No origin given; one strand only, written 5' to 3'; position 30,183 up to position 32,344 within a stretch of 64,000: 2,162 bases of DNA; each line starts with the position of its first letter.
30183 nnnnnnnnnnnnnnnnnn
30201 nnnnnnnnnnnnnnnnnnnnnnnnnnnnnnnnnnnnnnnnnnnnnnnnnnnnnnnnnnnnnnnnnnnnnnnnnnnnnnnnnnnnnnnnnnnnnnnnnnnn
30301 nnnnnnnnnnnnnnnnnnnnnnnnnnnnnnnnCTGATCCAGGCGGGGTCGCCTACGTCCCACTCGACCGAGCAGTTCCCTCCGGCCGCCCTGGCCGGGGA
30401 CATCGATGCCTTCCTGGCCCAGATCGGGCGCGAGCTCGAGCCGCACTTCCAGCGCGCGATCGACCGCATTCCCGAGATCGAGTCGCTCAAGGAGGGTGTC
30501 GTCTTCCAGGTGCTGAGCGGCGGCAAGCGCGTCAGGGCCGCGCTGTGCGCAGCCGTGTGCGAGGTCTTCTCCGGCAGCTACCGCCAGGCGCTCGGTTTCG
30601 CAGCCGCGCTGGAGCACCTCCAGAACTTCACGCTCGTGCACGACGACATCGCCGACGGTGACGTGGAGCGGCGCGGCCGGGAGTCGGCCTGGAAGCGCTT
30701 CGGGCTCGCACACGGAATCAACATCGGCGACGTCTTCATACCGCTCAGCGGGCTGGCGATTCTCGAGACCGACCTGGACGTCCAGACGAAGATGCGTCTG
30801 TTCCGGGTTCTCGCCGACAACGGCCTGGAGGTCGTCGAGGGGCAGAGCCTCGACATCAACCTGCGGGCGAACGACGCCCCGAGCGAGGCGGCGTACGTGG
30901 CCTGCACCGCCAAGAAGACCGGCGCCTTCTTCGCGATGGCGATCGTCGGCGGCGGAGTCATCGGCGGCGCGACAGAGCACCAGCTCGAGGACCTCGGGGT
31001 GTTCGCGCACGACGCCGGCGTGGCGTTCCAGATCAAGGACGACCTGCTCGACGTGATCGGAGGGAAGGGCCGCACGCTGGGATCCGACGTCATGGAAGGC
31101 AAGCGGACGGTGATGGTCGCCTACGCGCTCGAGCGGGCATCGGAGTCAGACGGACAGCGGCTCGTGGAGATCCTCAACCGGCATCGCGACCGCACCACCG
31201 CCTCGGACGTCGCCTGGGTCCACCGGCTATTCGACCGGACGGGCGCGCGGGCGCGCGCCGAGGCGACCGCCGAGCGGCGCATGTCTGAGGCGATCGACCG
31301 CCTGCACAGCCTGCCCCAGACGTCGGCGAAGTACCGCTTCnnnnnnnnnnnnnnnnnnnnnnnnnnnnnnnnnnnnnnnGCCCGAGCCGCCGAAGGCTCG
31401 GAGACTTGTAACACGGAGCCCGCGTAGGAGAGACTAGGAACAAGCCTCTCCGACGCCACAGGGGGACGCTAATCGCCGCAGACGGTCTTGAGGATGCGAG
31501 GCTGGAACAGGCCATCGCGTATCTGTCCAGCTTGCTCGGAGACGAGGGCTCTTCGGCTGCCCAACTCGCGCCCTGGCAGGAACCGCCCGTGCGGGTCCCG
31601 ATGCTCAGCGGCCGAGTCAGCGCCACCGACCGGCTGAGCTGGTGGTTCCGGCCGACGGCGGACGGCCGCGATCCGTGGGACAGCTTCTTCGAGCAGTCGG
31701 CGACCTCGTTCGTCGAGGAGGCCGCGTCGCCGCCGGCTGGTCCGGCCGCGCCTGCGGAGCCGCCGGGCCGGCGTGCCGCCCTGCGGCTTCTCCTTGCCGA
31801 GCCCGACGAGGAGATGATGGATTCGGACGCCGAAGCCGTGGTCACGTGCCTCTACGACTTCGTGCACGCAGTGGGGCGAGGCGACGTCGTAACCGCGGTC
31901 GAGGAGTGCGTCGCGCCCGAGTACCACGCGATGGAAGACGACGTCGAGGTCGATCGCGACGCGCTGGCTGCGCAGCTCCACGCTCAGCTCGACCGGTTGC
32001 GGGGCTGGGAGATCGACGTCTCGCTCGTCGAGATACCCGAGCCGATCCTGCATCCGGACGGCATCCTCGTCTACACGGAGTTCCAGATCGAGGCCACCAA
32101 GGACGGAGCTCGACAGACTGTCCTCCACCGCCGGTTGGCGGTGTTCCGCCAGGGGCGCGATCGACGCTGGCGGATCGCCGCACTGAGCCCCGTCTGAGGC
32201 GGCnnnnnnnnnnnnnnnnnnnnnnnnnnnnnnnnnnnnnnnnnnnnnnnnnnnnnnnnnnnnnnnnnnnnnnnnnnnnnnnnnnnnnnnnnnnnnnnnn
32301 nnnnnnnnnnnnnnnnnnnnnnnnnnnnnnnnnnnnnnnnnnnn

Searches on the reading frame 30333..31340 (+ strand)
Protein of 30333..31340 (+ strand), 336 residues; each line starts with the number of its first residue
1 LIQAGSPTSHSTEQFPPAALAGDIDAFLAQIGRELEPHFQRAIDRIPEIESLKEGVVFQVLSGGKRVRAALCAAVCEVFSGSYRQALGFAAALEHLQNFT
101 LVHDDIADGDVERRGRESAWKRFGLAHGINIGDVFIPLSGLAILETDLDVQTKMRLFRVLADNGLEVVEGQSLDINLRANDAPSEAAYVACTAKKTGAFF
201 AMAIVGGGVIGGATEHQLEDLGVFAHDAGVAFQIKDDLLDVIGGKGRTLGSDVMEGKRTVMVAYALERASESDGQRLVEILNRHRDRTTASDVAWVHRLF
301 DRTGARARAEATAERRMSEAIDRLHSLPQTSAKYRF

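Call 17: search_protein_families(library=pfam, proteins=[window:30333-31340:+], max_evalue=0.01)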
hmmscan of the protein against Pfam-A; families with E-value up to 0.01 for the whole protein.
window:30333-31340:+ (336 aa): 1 family
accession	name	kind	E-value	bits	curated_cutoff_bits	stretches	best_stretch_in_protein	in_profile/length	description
PF00348.22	polyprenyl_synt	-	7.4e-50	169.9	27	1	60-286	11-239/251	Polyprenyl synthetase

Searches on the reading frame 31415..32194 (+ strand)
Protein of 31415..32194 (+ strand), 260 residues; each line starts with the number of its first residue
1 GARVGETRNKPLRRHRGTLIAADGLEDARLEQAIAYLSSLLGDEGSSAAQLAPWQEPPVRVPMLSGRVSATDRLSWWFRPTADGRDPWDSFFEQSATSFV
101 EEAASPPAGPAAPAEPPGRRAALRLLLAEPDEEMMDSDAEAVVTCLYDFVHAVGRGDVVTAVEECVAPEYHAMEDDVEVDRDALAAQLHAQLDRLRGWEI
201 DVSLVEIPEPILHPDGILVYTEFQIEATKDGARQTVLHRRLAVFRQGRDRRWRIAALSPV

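Call 17: search_protein_families(library=pfam, proteins=[window:31415-32194:+], max_evalue=0.01)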
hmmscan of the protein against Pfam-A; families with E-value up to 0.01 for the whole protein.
window:31415-32194:+ (260 aa): 1 family
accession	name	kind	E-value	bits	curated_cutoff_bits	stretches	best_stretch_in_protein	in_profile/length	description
PF14534.12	DUF4440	-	0.00026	21.8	25.2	1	149-254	8-107/107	Domain of unknown function (DUF4440)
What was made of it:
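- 31415..32194 (+): DUF4440/NTF2-like protein, the 5' edge of the conserved cluster. The start codon is uncertain. Weak Pfam DUF4440 hit (call 17).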

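Call 43: search_protein_families(library=pfam, proteins=[window:31415-32194:+], max_evalue=5)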
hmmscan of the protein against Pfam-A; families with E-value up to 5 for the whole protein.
window:31415-32194:+ (260 aa): 1 family
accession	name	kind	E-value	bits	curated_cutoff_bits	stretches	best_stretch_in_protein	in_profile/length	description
PF14534.12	DUF4440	-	0.00026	21.8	25.2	1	149-254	8-107/107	Domain of unknown function (DUF4440)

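Call 73: search_protein_families(library=ncbifam, proteins=[window:31415-32194:+], max_evalue=0.01)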
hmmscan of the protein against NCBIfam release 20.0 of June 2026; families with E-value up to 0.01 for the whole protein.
window:31415-32194:+ (260 aa): 0 families
